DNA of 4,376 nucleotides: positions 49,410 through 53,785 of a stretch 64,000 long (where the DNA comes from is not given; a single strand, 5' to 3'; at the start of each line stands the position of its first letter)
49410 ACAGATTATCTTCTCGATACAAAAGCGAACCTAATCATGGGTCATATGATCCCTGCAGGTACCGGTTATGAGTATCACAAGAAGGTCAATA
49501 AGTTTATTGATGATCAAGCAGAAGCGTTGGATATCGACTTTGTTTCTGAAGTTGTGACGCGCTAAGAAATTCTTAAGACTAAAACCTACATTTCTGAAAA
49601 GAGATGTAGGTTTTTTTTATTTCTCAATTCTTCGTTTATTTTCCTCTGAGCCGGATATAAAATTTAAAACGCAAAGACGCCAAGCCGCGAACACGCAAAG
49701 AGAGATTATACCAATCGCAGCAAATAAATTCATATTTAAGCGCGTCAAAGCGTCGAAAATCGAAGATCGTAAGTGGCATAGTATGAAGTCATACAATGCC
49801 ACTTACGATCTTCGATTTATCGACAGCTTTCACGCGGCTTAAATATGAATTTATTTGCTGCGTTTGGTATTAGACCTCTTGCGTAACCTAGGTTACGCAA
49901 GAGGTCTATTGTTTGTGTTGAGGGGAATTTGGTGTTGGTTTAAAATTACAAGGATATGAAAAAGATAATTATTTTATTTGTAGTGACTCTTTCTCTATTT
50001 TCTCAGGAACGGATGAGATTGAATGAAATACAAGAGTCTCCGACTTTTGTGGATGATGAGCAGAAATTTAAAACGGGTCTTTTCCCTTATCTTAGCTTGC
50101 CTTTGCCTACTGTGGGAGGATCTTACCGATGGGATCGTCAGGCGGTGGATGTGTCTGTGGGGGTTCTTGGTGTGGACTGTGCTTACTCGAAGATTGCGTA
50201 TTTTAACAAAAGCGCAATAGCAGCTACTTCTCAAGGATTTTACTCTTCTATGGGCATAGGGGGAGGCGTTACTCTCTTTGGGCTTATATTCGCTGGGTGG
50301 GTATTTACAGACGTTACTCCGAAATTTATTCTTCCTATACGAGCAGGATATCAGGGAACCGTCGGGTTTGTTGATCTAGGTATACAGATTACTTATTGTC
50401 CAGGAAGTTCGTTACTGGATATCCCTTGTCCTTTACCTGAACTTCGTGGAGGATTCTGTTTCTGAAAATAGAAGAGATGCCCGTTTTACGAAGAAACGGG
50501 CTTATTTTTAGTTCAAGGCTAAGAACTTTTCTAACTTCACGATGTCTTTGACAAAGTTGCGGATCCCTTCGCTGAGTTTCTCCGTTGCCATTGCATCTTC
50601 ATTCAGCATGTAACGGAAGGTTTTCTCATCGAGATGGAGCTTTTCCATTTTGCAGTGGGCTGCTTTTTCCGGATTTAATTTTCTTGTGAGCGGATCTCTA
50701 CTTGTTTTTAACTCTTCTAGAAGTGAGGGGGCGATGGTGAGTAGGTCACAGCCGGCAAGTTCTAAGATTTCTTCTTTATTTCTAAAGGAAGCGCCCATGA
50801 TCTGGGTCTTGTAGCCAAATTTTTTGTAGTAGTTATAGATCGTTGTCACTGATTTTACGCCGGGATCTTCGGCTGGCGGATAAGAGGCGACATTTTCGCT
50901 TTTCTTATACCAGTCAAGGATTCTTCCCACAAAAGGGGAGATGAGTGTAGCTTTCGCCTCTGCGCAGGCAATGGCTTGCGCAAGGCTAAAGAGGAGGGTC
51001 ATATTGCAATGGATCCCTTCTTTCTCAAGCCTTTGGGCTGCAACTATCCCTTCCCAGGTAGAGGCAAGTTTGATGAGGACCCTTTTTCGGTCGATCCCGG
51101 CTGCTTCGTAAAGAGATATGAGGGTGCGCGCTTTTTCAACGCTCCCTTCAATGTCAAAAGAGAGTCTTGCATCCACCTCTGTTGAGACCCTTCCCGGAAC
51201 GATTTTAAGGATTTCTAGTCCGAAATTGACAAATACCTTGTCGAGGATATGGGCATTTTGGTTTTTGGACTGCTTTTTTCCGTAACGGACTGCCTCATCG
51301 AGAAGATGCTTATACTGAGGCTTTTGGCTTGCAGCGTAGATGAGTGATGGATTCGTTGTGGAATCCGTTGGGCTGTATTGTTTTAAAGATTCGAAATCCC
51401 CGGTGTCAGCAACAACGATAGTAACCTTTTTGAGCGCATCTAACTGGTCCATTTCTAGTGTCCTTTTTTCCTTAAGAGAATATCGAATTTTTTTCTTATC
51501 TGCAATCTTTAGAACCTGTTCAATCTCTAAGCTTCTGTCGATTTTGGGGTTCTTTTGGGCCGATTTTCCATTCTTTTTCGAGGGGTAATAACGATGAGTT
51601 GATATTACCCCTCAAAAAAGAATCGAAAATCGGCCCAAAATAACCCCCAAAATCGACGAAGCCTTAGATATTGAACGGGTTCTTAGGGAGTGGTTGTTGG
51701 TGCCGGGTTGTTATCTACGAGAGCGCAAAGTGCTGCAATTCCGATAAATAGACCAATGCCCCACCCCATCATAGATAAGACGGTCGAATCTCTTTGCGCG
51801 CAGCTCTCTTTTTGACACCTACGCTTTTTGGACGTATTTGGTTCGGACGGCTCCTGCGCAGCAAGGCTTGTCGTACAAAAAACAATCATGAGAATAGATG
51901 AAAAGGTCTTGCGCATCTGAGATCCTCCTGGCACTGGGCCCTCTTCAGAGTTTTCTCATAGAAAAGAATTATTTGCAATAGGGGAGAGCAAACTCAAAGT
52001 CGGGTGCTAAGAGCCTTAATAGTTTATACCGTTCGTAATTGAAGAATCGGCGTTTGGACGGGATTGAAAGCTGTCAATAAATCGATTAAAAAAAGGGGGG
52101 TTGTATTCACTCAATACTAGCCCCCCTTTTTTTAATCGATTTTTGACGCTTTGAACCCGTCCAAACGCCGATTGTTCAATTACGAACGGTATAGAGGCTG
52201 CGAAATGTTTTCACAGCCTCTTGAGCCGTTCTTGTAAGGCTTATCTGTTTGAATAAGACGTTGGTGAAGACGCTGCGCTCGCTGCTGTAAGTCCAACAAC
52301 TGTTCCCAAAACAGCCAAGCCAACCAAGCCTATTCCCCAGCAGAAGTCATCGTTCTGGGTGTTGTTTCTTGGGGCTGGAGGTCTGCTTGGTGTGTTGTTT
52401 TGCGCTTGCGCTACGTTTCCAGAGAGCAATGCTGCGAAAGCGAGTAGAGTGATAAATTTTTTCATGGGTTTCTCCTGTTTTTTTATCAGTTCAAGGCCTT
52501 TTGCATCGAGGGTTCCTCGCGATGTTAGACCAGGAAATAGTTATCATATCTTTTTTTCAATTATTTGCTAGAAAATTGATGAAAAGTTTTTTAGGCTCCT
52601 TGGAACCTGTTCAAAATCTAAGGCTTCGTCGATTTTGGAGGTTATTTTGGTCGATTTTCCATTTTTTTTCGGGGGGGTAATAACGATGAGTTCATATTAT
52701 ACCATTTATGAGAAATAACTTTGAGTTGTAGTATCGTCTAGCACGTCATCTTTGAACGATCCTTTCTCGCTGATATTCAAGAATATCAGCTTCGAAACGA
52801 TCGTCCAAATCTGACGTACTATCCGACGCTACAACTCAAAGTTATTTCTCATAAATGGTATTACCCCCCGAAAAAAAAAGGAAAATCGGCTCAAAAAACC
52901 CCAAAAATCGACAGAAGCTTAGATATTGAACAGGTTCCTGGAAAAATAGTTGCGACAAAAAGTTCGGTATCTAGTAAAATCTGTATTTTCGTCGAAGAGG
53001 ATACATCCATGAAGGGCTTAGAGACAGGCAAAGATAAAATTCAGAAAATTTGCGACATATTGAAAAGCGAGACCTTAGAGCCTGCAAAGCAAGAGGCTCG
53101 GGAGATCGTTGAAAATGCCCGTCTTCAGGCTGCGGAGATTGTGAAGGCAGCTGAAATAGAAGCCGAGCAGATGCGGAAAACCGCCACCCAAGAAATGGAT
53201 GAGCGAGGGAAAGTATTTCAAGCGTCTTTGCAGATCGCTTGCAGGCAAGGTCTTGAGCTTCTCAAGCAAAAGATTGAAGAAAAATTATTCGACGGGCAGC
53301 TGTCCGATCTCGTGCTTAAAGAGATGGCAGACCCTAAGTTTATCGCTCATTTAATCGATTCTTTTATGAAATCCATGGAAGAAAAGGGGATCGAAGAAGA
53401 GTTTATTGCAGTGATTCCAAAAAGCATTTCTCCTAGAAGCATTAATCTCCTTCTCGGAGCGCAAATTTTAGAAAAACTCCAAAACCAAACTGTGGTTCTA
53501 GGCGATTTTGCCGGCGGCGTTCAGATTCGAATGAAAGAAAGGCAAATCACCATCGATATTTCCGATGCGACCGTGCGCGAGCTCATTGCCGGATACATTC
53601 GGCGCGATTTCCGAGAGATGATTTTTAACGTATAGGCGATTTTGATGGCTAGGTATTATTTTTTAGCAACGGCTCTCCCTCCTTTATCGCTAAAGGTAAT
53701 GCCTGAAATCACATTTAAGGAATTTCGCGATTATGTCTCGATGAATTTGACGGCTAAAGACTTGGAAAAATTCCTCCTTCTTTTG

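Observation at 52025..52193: Dispersed family of about 168-bp palindromic elements with TACC...GGTA ends flanked by TA and a built-in bidirectional terminator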

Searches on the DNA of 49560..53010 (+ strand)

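Call 73: search_rna_families(source=window, start=49560, end=53010, threshold=evalue, max_evalue=1)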
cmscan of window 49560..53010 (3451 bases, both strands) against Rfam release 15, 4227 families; matches with E-value up to 1: 15.
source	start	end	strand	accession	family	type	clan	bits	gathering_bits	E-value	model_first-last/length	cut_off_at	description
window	51554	51639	+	RF03861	mir-4484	Gene; miRNA;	-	39.3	90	7.4e-05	1-89/89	no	mir-4484 microRNA precursor family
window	52656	52884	-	RF04207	MIR5048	Gene; miRNA;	-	31.7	160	0.00011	1-356/356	no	MIR5048 microRNA precursor family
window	52083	52185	-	RF02029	sraA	Gene; sRNA;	-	28.8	56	0.13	1-95/95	no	sraA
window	49752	49824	+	RF03992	mir-6302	Gene; miRNA;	-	28.3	90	0.0038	1-79/79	no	mir-6302 microRNA precursor family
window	51562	51631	+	RF03719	mir-3914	Gene; miRNA;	-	26.7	97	0.011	1-95/95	no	mir-3914 microRNA precursor family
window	52080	52143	+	RF03695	MIR6151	Gene; miRNA;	-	26.2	71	0.0073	1-71/71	no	MIR6151 microRNA precursor family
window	49871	49908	+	RF03578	mir-3910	Gene; miRNA;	-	26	95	0.042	1-82/82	no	mir-3910 microRNA precursor family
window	52088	52133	+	RF03623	mir-1252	Gene; miRNA;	-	25.5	70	0.33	1-65/65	no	mir-1252 microRNA precursor family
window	49757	49818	+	RF03374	mir-2001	Gene; miRNA;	-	25.2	74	0.022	1-72/72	no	mir-2001 microRNA precursor family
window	49758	49817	+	RF03370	mir-2566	Gene; miRNA;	-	24.3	86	0.23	1-83/83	no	mir-2566 microRNA precursor family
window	49758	49819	+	RF03280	mir-7583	Gene; miRNA;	-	24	48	0.18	1-58/58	no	mir-7583 microRNA precursor family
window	49756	49817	-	RF03280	mir-7583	Gene; miRNA;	-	22.1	48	0.6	1-58/58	no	mir-7583 microRNA precursor family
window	51540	51653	+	RF01238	snR70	Gene; snRNA; snoRNA; CD-box;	CL00059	21.3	55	0.27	1-165/165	no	Small nucleolar RNA snR70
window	50430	50510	+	RF00506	Thr_leader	Cis-reg; leader;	-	20.9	55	1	1-118/118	no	Threonine operon leader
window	52073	52147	-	RF02409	snoR125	Gene; snRNA; snoRNA; CD-box;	-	17.7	100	0.72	63-146/200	no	Small nucleolar RNA snoR125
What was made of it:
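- On Known RNA families (Rfam 15): At E<=1 there are only sub-threshold hits to miRNA-precursor models, which are generic long hairpins (call 73).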

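Call 77: build_rna_model(alignment_id=A2, structure=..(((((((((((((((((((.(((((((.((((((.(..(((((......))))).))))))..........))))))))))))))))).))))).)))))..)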
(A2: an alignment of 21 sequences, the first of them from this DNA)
Model R1 built from alignment A2 (21 sequences, 104 columns); structure: as given.
model positions 89; base pairs 38; branch points 0; effective number of sequences 1.09; information 0.64 bits per position. Calibrated on 0.2 Mb of random sequence (short: E-values are rough).
structure used (alignment columns):
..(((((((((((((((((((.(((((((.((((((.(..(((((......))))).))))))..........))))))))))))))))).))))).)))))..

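Call 78: search_with_rna_model(model_id=R1, sources=[window, L097, L098, L100, L101, L102, L103, L104, L105, L106, L107, L108, L017, L018, L019, L020, L021, L022, L023, L024, L025, L026, L027, L028, L030, L052, L109, L110, L111, L115, L116, L119, L120, L122, L123, L124, L125, L126, L127, L128, L129, L130, L131, L132, L133, L134, L135, L136, L137, L138, L139, L140, L141, L142, L143, L144, L145, L146, L147, L148, L149, L150, L151, L152, L153, L154, L155, L156, L157, L158, L159, L160, L161, L162, L164, L167, L168, L169, L171, L173, L174, L175, L177, L178, L179, L180, L182, L183, L184, L185, L186, L187, L188], max_evalue=0.01)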
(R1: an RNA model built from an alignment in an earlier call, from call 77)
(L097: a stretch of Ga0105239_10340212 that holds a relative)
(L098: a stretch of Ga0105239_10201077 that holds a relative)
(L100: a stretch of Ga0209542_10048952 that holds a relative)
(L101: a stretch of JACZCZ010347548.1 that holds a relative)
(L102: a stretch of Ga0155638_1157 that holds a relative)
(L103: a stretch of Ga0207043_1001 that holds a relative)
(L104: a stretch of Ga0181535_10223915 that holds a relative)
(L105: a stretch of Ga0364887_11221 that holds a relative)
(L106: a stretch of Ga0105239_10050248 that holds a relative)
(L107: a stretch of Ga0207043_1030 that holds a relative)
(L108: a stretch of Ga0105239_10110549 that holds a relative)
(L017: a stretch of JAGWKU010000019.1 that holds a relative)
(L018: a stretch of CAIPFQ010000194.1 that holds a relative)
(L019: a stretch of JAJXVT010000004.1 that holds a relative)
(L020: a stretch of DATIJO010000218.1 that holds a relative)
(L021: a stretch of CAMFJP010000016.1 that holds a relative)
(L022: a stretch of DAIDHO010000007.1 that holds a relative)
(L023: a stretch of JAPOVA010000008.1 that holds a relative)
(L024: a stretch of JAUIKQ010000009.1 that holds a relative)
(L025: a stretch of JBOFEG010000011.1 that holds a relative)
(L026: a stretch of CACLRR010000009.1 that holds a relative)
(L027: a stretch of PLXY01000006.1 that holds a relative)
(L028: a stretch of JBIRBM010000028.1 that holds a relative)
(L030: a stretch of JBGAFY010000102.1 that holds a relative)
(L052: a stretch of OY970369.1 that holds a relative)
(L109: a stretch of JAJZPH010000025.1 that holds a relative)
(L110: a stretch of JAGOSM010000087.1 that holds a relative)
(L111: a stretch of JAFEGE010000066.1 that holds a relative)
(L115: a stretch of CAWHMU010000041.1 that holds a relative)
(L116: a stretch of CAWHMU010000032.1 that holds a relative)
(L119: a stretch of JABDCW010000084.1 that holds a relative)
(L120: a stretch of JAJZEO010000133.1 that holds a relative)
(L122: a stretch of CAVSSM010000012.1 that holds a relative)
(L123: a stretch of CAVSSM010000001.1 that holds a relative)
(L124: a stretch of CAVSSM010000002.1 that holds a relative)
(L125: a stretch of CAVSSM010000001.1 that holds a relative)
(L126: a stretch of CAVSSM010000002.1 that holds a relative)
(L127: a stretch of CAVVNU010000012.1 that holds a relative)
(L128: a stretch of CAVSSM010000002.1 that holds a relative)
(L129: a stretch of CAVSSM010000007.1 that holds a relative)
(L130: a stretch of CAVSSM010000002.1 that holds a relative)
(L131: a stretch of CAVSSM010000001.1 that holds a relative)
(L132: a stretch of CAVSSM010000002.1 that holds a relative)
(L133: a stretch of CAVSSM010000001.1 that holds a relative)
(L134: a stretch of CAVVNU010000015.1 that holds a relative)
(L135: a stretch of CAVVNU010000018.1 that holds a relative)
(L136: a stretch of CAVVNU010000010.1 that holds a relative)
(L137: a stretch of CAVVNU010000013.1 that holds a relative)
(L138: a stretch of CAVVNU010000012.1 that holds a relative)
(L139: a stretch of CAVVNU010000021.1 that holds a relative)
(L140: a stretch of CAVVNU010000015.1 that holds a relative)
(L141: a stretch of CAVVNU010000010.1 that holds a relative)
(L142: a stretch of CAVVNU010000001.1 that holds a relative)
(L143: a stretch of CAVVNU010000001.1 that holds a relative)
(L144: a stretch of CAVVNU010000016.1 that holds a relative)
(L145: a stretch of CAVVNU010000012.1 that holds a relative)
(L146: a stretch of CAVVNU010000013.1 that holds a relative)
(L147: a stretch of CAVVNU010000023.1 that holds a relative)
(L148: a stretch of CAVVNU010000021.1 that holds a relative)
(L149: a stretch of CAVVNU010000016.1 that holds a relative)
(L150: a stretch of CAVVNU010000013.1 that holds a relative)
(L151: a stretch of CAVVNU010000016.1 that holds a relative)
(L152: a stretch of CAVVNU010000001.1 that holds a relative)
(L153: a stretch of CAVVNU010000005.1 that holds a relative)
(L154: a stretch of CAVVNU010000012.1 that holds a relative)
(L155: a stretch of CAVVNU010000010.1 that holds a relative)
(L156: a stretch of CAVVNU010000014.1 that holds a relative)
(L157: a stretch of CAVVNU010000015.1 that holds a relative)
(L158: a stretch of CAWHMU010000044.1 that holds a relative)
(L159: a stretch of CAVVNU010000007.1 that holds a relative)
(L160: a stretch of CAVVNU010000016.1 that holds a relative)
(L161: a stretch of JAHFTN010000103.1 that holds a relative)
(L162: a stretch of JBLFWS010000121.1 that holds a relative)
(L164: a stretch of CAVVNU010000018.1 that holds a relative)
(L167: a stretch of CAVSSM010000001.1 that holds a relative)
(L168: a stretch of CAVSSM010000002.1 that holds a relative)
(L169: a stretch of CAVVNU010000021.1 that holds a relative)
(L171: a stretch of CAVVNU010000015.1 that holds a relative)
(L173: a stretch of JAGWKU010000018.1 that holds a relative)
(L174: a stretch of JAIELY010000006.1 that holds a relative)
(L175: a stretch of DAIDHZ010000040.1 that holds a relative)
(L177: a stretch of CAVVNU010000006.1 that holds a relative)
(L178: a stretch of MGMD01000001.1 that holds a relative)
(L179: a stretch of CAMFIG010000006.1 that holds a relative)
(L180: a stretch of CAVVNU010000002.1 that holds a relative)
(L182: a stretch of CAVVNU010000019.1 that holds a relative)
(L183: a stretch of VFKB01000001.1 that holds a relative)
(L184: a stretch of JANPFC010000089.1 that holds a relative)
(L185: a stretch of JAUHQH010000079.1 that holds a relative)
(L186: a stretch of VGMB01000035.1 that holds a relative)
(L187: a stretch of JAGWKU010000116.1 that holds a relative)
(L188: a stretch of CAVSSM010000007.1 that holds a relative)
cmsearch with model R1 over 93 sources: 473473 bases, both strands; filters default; matches with E-value up to 0.01: 31.
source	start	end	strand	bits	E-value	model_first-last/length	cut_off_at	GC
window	34974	35062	-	104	5.4e-24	1-89/89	no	0.34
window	49745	49832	+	98.1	1.9e-22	1-89/89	no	0.4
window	7726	7815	+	95.1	1.2e-21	1-89/89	no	0.33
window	52065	52154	-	93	4.1e-21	1-89/89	no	0.36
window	49745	49832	-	74.5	3.2e-16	1-89/89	no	0.4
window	25687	25774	+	74.3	3.8e-16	1-89/89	no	0.32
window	34974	35062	+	72.9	8.7e-16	1-89/89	no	0.34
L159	1045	1131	-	69.3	7.9e-15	1-89/89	no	0.44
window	52065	52154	+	68.1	1.6e-14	1-89/89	no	0.36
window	25687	25774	-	65.1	9.9e-14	1-89/89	no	0.32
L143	330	415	+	65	1.1e-13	1-89/89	no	0.45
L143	330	415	-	64.9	1.2e-13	1-89/89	no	0.45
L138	3216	3302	-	64.6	1.3e-13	1-89/89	no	0.43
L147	3349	3435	-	64.3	1.6e-13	1-89/89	no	0.4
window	7726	7815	-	63.6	2.6e-13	1-89/89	no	0.33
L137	3187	3273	+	63.4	2.9e-13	1-89/89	no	0.45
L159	1045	1131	+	58.9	4.4e-12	1-89/89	no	0.44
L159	571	657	-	58.7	4.9e-12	1-89/89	no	0.43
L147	3349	3435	+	56.3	2.2e-11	1-89/89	no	0.4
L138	3216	3302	+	53.6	1.1e-10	1-89/89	no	0.43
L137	3187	3273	-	50.4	7.8e-10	1-89/89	no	0.45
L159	571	657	+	46.9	6.3e-09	1-89/89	no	0.43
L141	956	1042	-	38.8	9.1e-07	1-89/89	no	0.47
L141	972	1029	+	37.2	2.3e-06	16-72/89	no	0.48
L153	3187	3271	-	36.9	2.9e-06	1-89/89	no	0.44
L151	1265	1353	-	29.6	0.00025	1-89/89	no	0.43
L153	3203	3258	+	28.1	0.0006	16-72/89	no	0.43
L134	1267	1353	+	27.7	0.00076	1-89/89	no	0.38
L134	1265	1353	-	24.5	0.0053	1-89/89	no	0.38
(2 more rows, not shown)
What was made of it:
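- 52027..52191 (-): Focal A-type MITE (165 bp, TACC...GGTA). TA flanks lie at 52025-52026 and 52192-52193. The strand given is the orientation of the asymmetric core. CM R1 scores 93 bits on the minus strand and 68 on the plus strand (call 78).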

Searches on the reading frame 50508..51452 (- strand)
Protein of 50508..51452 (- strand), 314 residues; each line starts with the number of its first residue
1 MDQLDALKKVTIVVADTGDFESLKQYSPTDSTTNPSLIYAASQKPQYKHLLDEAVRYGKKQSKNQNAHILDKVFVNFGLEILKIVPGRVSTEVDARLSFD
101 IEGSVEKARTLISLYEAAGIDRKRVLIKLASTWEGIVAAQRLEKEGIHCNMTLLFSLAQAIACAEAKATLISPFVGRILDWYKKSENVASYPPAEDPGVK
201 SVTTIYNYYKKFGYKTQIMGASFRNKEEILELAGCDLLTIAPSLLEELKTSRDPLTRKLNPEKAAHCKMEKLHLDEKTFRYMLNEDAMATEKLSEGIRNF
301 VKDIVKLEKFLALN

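Call 14: search_protein_families(library=pfam, proteins=[window:50508-51452:-])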
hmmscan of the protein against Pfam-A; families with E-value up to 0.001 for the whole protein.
window:50508-51452:- (314 aa): 1 family
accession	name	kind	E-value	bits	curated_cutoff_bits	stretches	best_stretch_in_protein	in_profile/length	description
PF00923.25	TAL_FSA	-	1.1e-96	323.9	27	1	13-309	1-283/285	Transaldolase/Fructose-6-phosphate aldolase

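Call 33: find_homologous_proteins(query=window:50508-51452:-, max_evalue=1e-60)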
Query window:50508-51452:- (314 aa): 7999 proteins with E <= 1e-60 among 8000 candidates; the best 120 are listed.
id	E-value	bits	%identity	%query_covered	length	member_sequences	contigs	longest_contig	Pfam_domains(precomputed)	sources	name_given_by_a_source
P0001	1.8e-202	689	100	100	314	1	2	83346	PF00923.26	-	-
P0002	5.5e-176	602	88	99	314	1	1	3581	PF00923.26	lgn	-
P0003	9.0e-175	598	87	99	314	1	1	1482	PF00923.26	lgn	-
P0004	5.4e-172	589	84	99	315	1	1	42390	PF00923.26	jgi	-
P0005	6.2e-172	589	84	99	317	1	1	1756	PF00923.26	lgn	-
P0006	5.7e-171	586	86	99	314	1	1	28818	PF00923.26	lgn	-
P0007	6.3e-171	586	84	99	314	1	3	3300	PF00923.26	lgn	-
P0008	1.3e-170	584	85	99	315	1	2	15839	PF00923.26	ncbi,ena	-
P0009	2.5e-170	584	84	99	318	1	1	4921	PF00923.26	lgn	-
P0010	2.7e-170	583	84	99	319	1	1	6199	PF00923.26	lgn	-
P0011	5.7e-170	582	85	99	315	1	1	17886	PF00923.26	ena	-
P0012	7.2e-170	582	85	99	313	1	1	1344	PF00923.26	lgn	-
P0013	9.5e-169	578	84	99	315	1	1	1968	PF00923.26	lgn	-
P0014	2.4e-168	577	83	97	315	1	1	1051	PF00923.26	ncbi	-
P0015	4.2e-168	576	85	99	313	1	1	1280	PF00923.26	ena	-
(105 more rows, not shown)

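Call 34: find_encoding_contigs(protein=P0001, flank=10000, max_places=6)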
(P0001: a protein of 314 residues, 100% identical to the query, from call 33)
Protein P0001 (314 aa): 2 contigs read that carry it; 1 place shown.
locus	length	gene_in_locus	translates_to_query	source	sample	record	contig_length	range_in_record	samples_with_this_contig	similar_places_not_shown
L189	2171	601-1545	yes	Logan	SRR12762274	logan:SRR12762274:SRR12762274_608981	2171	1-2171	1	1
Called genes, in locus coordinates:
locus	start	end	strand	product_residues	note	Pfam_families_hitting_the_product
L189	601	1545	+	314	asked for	PF00923:TAL_FSA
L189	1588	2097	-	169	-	-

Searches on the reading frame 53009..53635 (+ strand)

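Call 14: search_protein_families(library=pfam, proteins=[window:53009-53635:+])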
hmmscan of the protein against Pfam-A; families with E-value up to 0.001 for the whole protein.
window:53009-53635:+ (208 aa): 1 family
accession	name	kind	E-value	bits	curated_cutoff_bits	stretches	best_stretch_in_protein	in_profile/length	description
PF16999.10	V-ATPase_G_2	-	0.00053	21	28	1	21-94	19-92/104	Vacuolar (H+)-ATPase G subunit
